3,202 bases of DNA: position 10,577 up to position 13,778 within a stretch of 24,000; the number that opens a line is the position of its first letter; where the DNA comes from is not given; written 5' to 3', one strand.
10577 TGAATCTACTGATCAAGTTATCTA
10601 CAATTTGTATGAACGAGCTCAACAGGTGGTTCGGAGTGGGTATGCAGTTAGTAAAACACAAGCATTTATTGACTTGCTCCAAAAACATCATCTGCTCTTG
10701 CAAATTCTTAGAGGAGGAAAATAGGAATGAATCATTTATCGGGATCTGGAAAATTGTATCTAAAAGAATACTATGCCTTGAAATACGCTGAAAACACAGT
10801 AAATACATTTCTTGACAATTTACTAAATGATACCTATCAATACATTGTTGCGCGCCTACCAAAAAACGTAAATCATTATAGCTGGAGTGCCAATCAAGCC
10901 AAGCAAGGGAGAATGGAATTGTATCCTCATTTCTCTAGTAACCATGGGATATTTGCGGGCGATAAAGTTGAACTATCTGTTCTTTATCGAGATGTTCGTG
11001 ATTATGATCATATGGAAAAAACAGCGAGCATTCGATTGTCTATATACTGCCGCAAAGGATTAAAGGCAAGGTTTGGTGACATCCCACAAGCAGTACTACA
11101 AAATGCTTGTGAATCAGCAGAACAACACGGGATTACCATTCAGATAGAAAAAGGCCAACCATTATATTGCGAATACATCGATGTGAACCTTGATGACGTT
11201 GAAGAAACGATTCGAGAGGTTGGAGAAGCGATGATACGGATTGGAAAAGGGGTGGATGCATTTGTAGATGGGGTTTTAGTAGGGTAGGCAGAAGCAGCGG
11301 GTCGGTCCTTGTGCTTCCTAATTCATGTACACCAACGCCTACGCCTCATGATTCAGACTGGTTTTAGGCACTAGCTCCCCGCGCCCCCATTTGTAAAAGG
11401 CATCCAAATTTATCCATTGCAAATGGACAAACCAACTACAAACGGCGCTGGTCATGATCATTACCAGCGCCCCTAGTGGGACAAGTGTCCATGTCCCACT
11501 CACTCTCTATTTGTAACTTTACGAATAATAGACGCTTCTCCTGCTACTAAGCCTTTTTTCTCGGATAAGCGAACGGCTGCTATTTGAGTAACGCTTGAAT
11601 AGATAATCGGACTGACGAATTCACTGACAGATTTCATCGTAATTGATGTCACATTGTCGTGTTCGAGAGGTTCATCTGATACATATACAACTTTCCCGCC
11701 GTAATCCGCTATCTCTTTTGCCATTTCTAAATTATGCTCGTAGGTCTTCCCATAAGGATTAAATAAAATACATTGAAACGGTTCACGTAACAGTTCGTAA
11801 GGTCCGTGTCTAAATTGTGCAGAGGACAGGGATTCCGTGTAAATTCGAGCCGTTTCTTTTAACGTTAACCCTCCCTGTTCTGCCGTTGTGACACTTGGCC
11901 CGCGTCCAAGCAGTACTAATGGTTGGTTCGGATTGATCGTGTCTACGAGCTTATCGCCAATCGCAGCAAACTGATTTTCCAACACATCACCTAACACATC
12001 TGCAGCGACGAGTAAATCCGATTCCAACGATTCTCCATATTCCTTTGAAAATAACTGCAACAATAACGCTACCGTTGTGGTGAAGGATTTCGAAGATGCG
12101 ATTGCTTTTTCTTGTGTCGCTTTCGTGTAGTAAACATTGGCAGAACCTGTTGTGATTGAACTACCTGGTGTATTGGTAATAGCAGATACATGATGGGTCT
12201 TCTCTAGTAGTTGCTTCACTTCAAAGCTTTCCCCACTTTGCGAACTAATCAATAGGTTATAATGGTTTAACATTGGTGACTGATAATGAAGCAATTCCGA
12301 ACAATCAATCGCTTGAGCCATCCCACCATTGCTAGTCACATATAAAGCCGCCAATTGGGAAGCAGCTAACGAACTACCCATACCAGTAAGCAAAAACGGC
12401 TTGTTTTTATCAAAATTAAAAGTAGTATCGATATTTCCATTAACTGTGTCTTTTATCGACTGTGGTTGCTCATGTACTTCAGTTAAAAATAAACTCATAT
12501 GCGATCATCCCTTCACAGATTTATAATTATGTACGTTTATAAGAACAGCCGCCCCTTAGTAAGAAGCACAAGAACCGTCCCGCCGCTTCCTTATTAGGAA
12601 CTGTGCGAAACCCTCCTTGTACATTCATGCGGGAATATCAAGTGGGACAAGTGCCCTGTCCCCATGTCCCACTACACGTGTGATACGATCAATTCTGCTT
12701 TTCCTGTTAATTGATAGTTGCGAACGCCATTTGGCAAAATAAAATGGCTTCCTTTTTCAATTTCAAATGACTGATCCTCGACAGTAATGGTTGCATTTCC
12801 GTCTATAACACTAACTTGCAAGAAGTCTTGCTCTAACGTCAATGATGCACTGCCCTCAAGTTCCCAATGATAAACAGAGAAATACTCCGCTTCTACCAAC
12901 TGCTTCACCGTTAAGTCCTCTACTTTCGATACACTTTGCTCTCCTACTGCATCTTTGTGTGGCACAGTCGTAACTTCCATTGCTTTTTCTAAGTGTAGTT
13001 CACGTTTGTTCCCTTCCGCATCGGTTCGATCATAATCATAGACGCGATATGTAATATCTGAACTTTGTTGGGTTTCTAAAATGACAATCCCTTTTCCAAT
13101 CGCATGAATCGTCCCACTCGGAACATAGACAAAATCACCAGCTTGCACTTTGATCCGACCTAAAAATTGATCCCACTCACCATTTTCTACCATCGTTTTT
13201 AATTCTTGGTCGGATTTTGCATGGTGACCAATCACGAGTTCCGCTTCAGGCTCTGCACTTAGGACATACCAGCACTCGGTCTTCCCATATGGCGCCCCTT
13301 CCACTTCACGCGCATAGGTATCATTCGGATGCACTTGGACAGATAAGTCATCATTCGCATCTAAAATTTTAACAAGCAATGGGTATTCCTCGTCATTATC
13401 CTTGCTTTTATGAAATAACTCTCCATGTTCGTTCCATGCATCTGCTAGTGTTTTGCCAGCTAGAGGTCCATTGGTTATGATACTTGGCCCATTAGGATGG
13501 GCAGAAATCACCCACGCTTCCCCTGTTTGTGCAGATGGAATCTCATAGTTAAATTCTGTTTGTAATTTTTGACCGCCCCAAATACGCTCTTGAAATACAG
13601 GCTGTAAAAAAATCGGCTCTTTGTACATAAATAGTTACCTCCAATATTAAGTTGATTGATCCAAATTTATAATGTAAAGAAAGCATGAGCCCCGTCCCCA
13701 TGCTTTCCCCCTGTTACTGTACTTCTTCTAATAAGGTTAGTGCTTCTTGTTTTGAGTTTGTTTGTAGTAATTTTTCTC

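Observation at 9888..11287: Two-gene module of a RecB-like PD-(D/E)XK nuclease and a coupled 186-aa unknown: candidate defence or toxin system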

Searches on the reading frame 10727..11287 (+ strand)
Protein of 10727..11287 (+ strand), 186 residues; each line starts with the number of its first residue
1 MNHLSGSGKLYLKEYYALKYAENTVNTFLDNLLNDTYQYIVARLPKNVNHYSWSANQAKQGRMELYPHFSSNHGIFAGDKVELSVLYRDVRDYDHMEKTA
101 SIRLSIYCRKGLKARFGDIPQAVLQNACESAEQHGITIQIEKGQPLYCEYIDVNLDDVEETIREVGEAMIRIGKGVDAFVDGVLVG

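Call 4: search_protein_families(library=pfam, proteins=[window:10727-11287:+], max_evalue=1)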
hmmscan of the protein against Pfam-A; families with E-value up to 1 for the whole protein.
window:10727-11287:+ (186 aa): 0 families

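Call 5: search_protein_families(library=padloc, proteins=[window:10727-11287:+], max_evalue=1)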
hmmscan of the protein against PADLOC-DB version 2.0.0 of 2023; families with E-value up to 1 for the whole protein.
window:10727-11287:+ (186 aa): 1 family
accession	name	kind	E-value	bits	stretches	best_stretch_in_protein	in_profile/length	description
PDLC00139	GajB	-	0.038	10.2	1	104-177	251-323/644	UrvD helicase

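Call 6: search_protein_families(library=ncbifam, proteins=[window:10727-11287:+], max_evalue=1)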
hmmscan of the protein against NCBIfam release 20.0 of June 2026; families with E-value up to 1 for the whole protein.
window:10727-11287:+ (186 aa): 1 family
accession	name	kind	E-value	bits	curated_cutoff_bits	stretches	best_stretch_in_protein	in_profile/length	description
NF047954.1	PrpdilGlycDhGldA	equivalog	0.042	13.1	700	1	110-183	271-343/365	bifunctional L-1,2-propanediol dehydrogenase/glycerol dehydrogenase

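Call 7: search_protein_families(library=phrogs, proteins=[window:10727-11287:+], max_evalue=1)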
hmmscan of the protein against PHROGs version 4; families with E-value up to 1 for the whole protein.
window:10727-11287:+ (186 aa): 1 family
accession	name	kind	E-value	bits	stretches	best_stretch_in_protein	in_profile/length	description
phrog_9888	-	unknown function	0.16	12.9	0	147-169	23-42/58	-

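Call 10: find_homologous_proteins(query=window:10727-11287:+)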
Query window:10727-11287:+ (186 aa): 2 proteins with E <= 0.001 among 52 candidates.
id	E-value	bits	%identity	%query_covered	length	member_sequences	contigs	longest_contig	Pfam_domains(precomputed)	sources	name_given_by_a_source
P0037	5.6e-121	419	100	100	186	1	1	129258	-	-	-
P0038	7.7e-67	243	59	99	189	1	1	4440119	-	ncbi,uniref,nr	ncbi:hypothetical protein LGQ02_19390 [Bacillus shivajii]|uniref:hypothetical protein n=1 Tax=Bacill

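Call 24: find_homologous_proteins(query=A2, max_evalue=0.01)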
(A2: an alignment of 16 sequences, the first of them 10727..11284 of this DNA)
Query A2 (16 sequences) (186 aa, profile of the alignment): 9 proteins with E <= 0.01 among 8000 candidates.
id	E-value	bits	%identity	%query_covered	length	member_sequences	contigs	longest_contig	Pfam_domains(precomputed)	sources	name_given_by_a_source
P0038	1.3e-55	206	59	99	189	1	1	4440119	-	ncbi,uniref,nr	ncbi:hypothetical protein LGQ02_19390 [Bacillus shivajii]|uniref:hypothetical protein n=1 Tax=Bacill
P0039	1.3e-51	193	25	57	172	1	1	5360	-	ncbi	ncbi:MAG: hypothetical protein ACQEQF_09610 [Bacillota bacterium]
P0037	2.8e-51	192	100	100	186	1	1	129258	-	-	-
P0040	3.0e-44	169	24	60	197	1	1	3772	-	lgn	-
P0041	1.3e-43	167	22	52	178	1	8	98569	-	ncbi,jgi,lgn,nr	ncbi:MAG: hypothetical protein QMD96_01985 [Anaerosomatales bacterium]|nr:hypothetical protein [Anae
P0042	6.8e-42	162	28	34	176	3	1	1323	-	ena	-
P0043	3.3e-41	159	32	49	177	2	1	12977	-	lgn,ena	-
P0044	1.8e-38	150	30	48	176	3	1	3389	-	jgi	-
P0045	2.1e-29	121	-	-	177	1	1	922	-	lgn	-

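Call 25: search_protein_families(library=pfam, alignment_id=A2, max_evalue=5)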
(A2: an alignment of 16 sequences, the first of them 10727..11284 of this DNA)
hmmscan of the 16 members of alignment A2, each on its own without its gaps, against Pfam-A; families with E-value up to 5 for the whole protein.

A. member 1, window:10727-11284:+ (186 aa): 0 families

B. families by the number of members that match (of 16 scanned): 16 families
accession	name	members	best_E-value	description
PF05103.18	DivIVA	3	0.01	DivIVA protein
PF00728.28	Glyco_hydro_20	1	0.0089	Glycosyl hydrolase family 20, catalytic domain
PF21245.3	PI4KB-PIK1_PIK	1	0.019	PI4KB/PIK1, accessory (PIK) domain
PF24937.1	DUF7754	1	0.019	Domain of unknown function (DUF7754)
PF23264.1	DUF7073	1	0.024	Domain of unknown function (DUF7073)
PF12441.14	CopG_antitoxin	1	0.05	CopG antitoxin of type II toxin-antitoxin system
PF05341.16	PIF6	1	0.11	Per os infectivity factor 6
PF02169.21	LPP20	1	0.11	LPP20 lipoprotein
PF16470.10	S8_pro-domain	1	0.12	Peptidase S8 pro-domain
PF21312.3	ORC1_wHTH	1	0.12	Origin recognition complex subunit 1 C-terminal winged HTH domain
PF12211.13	LMWSLP_N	1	0.13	Low molecular weight S layer protein N terminal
PF22107.2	Pch2_N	1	0.15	Pch2 N-terminal domain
PF21266.3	RRP4_S1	1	0.16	RRP4, S1 domain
PF00961.24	LAGLIDADG_1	1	0.21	LAGLIDADG endonuclease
PF00934.25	PE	1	0.23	PE family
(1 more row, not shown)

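Call 26: search_solved_structures(query=A2, max_evalue=10)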
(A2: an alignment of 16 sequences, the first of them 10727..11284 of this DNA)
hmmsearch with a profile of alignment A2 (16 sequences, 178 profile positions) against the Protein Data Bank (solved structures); distinct sequences matched with E-value up to 10: 1.
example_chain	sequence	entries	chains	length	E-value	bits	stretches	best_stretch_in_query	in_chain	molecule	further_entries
5cwf_A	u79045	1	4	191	1.9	11.8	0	123-161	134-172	Designed helical repeat protein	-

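Call 42: predict_structure(alignment_id=A3)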
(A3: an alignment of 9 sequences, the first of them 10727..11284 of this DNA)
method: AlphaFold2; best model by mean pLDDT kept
length: 186 residues; sequences in the alignment: 9
mean_pLDDT: 89.7   pTM: 0.85
mean pLDDT of the five models: 89.7, 87.6, 84.6, 82.6, 79.1
residues with pLDDT >= 90: 123; 70-90: 56; 50-70: 7; < 50: 0
segments of 3 or more residues with pLDDT < 50: none
pLDDT, mean of each block of 10 residues (from residue 1): 82 91 92 96 79 89 93 89 92 72 93 87 93 94 89 92 97 94 90
secondary structure, 60 per line:
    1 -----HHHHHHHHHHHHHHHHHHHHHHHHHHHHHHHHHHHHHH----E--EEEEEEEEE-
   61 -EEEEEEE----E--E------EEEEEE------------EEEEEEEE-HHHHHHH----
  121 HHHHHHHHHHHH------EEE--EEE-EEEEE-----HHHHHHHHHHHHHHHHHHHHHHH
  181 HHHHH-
elements in order: H6-43 E51-59 E62-68 E83-88 E101-108 H110-116 H121-132 E139-141 E144-146 E148-152 H158-185

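Call 45: fold_search(model_id=the predicted structure, library=pdb)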
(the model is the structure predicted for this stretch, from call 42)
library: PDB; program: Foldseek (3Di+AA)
matches with E <= 10: 440; with E <= 0.001: 0
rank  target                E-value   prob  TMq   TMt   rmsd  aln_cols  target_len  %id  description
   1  3kxy_F                1.6e-01  0.44  0.31  0.39   8.7       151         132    7  Crystal Structure of the ExsC-ExsE Complex (released 2010-06-30)
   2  3kxy_D                1.9e-01  0.23  0.26  0.34  10.0       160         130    9  Crystal Structure of the ExsC-ExsE Complex (released 2010-06-30)
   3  9obo_D                1.9e-01  0.13  0.22  0.08  11.8       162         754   14  Crystal structure of Mycobacterium tuberculosis isocitrate lyase 2 fixed in the apo form with disulfide bonds (released 2026-03-18)
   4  3epu_B                2.4e-01  0.09  0.17  0.21  16.7       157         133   13  Crystal Structure of STM2138, a novel virulence chaperone in Salmonella (released 2009-09-29)
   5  3kxy_J                2.9e-01  0.38  0.30  0.39   8.5       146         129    9  Crystal Structure of the ExsC-ExsE Complex (released 2010-06-30)
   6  6edw_A                3.2e-01  0.11  0.22  0.08  11.8       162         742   14  Crystal structure of Mycobacterium tuberculosis ICL2 in the apo form (released 2019-08-14)
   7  6s8w_D                3.6e-01  0.14  0.22  0.11  11.7       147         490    7  Aromatic aminotransferase AroH (Aro8) form Aspergillus fumigatus in complex with PLP (internal aldimine) (released 2020-08-26)
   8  9has_AA               3.9e-01  0.14  0.23  0.31   7.3       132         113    9  pT=3 virus-like particle of ssRNA phage ESO003 coat protein (released 2024-11-13)
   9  8g8k                  3.9e-01  0.08  0.20  0.22  12.6       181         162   13  Crystal structure of Rv1916 (residues 233-398) (released 2023-06-07)
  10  6ee1_D                3.9e-01  0.08  0.20  0.08  13.5       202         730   13  Crystal structure of Mycobacterium tuberculosis ICL2 in complex with acetyl-CoA (released 2019-08-14)
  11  2bho                  4.6e-01  0.11  0.20  0.30  14.0       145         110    9  Crystal structure of the Yersinia enterocolitica type III secretion chaperone SycT (released 2005-07-06)
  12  5xxb_p                4.6e-01  0.09  0.20  0.27  13.3       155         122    8  Large subunit of Toxoplasma gondii ribosome (released 2017-08-30)
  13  9ux0_B                4.9e-01  0.09  0.20  0.26  13.1       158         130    9  Crystal structure of the virulence effector VepA in complex with its secretion chaperone VecA (released 2025-06-25)
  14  6ee1_B                4.9e-01  0.08  0.20  0.09  11.0       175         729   12  Crystal structure of Mycobacterium tuberculosis ICL2 in complex with acetyl-CoA (released 2019-08-14)
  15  6ee1_C                4.9e-01  0.06  0.20  0.08  13.9       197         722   14  Crystal structure of Mycobacterium tuberculosis ICL2 in complex with acetyl-CoA (released 2019-08-14)
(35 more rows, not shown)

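Call 51: search_protein_representatives(alignment_id=A3)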
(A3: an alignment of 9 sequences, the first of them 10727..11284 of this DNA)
Query: 9 sequences, 177 profile positions. Proteins with E-value up to 0.001 (for the whole library): 90; up to 1e-10: 68; up to 1e-30: 24. The best 90 are listed.
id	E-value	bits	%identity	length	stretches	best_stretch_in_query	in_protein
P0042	1.0e-68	247.0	-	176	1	1-174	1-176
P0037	6.3e-56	205.4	-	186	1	1-173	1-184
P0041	1.7e-53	197.4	-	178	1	1-176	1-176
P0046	2.3e-48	180.8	-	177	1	1-175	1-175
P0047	3.4e-48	180.2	-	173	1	1-173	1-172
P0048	2.3e-44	167.7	-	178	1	1-173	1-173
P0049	1.0e-41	159.1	-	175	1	1-174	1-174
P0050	5.1e-40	153.6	-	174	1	3-174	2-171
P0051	5.6e-39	150.2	-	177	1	1-175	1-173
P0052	4.2e-38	147.3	-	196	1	1-175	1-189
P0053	7.3e-38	146.5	-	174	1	1-172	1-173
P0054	2.9e-36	141.3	-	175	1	1-174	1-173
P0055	1.1e-35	139.4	-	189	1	3-173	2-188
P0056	2.7e-35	138.2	-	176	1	3-169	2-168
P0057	4.0e-35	137.6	-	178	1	1-174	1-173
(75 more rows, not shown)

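Call 62: fold_search(model_id=the predicted structure, library=viral)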
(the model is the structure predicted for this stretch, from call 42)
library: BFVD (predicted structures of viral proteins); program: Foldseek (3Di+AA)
matches with E <= 10: 623; with E <= 0.001: 0
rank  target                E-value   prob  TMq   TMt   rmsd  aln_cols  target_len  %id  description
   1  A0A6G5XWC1            2.9e-03  0.99  0.37  0.47   6.8       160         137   12  (no name in the UniProt tables at hand)
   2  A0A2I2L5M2            6.7e-03  0.97  0.35  0.36   8.4       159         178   13  Uncharacterized protein [Orpheovirus IHUMI-LCC2]
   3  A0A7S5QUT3            1.2e-02  0.69  0.28  0.09  17.6       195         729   13  (no name in the UniProt tables at hand)
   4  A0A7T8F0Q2            2.0e-02  0.66  0.24  0.23   7.6       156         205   11  (no name in the UniProt tables at hand)
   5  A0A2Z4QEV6            5.2e-02  0.60  0.27  0.36   8.5       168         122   10  Uncharacterized protein [Erwinia phage vB_EamM_Alexandra]
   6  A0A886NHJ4            7.0e-02  0.84  0.33  0.49   5.6       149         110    9  (no name in the UniProt tables at hand)
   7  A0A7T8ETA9            1.1e-01  0.08  0.17  0.14  14.1       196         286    9  (no name in the UniProt tables at hand)
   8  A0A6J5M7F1            1.4e-01  0.51  0.35  0.41   7.1       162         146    9  Uncharacterized protein [uncultured Caudovirales phage]
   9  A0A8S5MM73            1.4e-01  0.18  0.17  0.19   9.4        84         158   15  Uncharacterized protein [Podoviridae sp. ctlpi2]
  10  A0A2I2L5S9            1.5e-01  0.20  0.22  0.12  13.7       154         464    7  DNA helicase/primase [Orpheovirus IHUMI-LCC2]
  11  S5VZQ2                1.5e-01  0.16  0.21  0.29  10.4       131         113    9  Uncharacterized protein [Pseudomonas phage PaBG]
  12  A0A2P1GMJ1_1          1.5e-01  0.10  0.17  0.04  16.4       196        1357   11  RNA-directed RNA polymerase L [Hainan bunya-like virus]
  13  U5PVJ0                1.6e-01  0.30  0.25  0.27  11.2       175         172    6  Uncharacterized protein [Bacillus phage BigBertha]
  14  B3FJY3                1.7e-01  0.18  0.20  0.22   9.7       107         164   10  Uncharacterized protein [Pseudomonas phage 201phi2-1]
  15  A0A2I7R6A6            1.9e-01  0.09  0.16  0.20  16.1       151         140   12  (no name in the UniProt tables at hand)
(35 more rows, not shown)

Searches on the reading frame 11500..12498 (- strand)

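Call 31: search_protein_families(library=pfam, proteins=[window:11500-12498:-], max_evalue=0.00001)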
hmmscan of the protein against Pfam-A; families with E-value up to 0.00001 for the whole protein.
window:11500-12498:- (332 aa): 1 family
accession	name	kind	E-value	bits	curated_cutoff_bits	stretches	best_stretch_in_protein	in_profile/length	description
PF01380.27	SIS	-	4.3e-17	62.6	25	1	35-151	8-130/131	SIS domain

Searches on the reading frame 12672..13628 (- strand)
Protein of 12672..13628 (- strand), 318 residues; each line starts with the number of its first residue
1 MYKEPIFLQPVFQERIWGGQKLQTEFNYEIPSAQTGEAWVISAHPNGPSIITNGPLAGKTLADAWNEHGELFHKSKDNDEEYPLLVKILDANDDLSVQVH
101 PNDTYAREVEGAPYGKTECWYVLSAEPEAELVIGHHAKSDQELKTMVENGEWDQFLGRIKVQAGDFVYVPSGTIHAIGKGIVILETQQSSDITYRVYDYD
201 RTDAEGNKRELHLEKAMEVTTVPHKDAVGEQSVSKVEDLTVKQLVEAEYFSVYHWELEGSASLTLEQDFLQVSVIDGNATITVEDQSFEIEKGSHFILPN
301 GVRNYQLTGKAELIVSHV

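Call 31: search_protein_families(library=pfam, proteins=[window:12672-13628:-], max_evalue=0.00001)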
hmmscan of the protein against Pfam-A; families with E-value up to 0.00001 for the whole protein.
window:12672-13628:- (318 aa): 3 families
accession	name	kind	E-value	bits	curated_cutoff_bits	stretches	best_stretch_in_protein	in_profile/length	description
PF21621.3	MPI_cupin_dom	-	5.6e-26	90.8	27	1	242-318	3-79/79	Mannose-6-phosphate isomerase, cupin domain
PF20511.4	PMI_typeI_cat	-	1.4e-23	84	22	1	7-107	2-108/143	Phosphomannose isomerase type I, catalytic domain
PF07883.17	Cupin_2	-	9.4e-07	28.9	27.2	0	158-177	37-56/70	Cupin domain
